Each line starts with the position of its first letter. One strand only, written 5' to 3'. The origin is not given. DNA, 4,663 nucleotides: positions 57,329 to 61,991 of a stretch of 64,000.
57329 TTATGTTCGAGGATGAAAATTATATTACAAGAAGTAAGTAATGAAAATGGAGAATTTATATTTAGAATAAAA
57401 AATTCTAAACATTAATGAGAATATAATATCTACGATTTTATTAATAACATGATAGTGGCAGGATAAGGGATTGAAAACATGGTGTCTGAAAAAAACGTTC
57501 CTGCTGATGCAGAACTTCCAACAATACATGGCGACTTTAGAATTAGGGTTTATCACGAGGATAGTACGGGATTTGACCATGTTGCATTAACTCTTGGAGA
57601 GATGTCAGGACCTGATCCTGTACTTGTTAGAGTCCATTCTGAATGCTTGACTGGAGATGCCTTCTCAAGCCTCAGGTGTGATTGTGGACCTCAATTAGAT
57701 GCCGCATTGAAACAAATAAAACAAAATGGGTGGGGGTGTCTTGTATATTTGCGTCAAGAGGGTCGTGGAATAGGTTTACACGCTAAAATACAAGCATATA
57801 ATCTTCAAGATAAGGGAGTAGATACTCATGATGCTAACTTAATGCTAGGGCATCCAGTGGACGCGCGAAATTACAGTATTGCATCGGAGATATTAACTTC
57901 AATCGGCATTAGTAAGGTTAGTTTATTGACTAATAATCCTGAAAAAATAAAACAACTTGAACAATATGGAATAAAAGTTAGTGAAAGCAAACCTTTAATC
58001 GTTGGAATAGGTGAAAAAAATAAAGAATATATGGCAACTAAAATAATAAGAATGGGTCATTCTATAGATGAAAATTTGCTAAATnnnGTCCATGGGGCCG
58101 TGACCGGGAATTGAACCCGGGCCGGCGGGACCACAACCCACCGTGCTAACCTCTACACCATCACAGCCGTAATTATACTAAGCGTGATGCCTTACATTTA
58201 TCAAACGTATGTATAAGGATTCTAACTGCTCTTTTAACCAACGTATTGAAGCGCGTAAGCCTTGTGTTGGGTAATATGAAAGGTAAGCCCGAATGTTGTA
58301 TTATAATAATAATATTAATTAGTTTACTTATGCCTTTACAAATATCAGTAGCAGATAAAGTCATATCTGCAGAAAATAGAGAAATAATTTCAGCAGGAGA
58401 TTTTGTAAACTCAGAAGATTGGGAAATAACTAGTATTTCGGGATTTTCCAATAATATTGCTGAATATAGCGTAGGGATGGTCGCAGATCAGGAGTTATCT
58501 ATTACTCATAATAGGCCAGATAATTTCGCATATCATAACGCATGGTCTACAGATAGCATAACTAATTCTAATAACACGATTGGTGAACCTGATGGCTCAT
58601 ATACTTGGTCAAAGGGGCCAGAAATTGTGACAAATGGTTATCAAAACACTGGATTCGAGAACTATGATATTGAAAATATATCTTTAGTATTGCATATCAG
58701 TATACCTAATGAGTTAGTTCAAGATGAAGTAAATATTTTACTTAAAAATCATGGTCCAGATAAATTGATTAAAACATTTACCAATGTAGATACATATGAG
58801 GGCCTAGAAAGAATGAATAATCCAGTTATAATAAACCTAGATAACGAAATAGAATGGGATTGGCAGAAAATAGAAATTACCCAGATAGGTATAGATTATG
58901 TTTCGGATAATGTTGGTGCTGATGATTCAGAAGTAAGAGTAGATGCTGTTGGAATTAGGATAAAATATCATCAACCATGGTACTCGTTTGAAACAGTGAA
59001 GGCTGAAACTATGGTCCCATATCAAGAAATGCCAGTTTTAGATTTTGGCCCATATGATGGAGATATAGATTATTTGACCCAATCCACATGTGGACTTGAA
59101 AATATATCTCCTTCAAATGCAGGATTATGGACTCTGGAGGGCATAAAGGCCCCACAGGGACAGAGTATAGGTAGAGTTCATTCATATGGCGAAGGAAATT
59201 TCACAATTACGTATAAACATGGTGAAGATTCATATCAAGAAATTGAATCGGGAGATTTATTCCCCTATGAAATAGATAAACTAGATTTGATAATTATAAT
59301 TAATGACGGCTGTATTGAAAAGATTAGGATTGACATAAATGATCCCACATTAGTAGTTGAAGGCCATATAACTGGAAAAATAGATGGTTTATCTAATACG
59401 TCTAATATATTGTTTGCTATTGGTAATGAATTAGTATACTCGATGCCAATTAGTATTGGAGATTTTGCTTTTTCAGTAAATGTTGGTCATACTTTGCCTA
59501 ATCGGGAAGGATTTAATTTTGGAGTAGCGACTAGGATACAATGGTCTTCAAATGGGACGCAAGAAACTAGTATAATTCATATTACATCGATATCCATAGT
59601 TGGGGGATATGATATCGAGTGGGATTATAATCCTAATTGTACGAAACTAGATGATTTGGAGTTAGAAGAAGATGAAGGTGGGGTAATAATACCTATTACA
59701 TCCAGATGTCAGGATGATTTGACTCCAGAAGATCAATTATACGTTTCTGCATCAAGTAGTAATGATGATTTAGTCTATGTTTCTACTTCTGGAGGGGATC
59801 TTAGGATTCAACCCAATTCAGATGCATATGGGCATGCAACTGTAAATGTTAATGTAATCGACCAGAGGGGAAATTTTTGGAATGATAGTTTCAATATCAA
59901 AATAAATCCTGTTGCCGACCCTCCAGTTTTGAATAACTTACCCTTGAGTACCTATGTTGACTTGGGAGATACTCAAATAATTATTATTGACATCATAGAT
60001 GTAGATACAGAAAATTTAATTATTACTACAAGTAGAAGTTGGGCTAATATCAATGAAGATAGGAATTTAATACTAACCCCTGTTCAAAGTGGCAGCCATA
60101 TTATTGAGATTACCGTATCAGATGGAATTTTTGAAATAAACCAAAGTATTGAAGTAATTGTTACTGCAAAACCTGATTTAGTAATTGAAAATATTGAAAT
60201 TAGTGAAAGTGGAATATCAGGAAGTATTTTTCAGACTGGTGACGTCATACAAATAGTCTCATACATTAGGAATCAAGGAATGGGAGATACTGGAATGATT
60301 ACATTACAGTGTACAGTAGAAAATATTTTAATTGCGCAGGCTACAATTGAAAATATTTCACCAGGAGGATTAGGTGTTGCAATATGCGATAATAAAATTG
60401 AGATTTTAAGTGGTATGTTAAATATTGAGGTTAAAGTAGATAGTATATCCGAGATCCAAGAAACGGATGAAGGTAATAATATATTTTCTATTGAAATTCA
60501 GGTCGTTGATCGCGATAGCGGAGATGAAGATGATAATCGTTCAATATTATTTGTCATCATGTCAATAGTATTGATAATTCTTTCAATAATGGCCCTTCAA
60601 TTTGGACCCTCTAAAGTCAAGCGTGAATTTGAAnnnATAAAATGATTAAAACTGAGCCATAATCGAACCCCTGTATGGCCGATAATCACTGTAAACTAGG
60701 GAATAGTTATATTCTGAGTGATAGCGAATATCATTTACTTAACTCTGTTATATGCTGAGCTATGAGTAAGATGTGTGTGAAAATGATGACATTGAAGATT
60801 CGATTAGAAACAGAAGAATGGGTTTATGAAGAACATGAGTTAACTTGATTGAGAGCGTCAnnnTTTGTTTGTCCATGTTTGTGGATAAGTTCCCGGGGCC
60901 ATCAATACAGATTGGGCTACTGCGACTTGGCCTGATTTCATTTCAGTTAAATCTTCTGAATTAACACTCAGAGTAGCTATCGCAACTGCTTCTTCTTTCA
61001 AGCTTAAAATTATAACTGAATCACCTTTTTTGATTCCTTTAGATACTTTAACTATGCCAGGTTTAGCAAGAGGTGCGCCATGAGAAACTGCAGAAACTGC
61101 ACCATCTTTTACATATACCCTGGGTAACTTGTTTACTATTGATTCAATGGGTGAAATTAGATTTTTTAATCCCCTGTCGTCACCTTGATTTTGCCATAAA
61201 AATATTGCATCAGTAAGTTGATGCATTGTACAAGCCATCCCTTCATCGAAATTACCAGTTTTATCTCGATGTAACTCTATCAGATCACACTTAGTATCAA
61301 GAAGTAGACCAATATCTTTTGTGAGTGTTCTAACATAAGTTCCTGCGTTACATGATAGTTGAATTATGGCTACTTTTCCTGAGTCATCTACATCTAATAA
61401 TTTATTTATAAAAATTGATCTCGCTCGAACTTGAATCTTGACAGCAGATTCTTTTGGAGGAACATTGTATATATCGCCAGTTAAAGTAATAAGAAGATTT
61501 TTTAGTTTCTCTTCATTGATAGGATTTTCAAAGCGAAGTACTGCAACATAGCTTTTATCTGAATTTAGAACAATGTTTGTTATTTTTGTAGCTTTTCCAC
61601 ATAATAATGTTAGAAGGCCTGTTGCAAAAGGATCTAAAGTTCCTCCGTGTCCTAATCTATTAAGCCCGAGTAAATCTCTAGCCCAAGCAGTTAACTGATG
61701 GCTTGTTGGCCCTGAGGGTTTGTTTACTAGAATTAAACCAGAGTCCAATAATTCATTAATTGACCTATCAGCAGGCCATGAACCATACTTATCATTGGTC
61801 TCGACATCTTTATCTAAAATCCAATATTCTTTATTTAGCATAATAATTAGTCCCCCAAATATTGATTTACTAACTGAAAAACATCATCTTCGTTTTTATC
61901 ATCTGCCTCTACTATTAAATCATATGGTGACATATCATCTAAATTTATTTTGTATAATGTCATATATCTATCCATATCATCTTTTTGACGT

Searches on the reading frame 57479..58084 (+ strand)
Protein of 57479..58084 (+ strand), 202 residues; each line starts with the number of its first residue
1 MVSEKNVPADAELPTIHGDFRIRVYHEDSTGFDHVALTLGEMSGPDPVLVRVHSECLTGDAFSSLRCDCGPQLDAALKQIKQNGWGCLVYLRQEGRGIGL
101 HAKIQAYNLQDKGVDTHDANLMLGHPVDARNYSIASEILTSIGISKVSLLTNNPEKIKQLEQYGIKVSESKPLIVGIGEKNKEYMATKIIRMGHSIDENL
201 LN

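Call 59: search_protein_families(library=pfam, proteins=[window:57479-58084:+], max_evalue=0.0001)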
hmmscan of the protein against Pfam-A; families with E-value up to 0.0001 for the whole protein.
window:57479-58084:+ (202 aa): 1 family
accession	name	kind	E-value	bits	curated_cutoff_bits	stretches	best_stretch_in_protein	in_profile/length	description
PF00925.25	GTP_cyclohydro2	-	4.7e-66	221.9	23.3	1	10-170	5-163/165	GTP cyclohydrolase II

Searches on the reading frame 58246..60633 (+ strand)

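Call 59: search_protein_families(library=pfam, proteins=[window:58246-60633:+], max_evalue=0.0001)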
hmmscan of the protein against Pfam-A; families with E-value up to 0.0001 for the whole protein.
window:58246-60633:+ (796 aa): 1 family
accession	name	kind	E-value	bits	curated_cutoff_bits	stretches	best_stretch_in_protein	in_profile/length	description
PF07705.17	CARDB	-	4e-10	40.3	22.7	1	642-748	1-100/101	CARDB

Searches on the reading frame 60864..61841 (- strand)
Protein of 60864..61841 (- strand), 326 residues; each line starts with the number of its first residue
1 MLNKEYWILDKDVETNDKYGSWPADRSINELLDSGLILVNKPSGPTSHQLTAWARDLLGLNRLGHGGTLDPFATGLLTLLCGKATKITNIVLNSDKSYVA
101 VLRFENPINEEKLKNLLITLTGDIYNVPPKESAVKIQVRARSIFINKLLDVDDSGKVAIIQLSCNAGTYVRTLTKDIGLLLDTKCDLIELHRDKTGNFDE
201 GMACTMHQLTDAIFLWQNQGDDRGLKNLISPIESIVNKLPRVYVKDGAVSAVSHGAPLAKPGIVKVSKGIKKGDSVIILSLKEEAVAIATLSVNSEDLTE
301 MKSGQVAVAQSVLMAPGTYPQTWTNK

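Call 59: search_protein_families(library=pfam, proteins=[window:60864-61841:-], max_evalue=0.0001)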
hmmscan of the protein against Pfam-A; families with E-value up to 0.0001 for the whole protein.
window:60864-61841:- (326 aa): 4 families
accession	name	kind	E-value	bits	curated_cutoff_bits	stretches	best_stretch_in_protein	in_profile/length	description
PF01509.24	TruB_N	-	2.3e-21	77.2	27.3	1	55-105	1-51/149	TruB family pseudouridylate synthase (N terminal domain)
PF16198.10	TruB_C_2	-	5.3e-16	58.9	29.3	1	171-236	1-65/66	tRNA pseudouridylate synthase B C-terminal domain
PF01472.26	PUA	-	8e-16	58.2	24.8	1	240-307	1-68/74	PUA domain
PF08068.17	DKCLD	-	3.1e-10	40.4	27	1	5-49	12-56/58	DKCLD (NUC011) domain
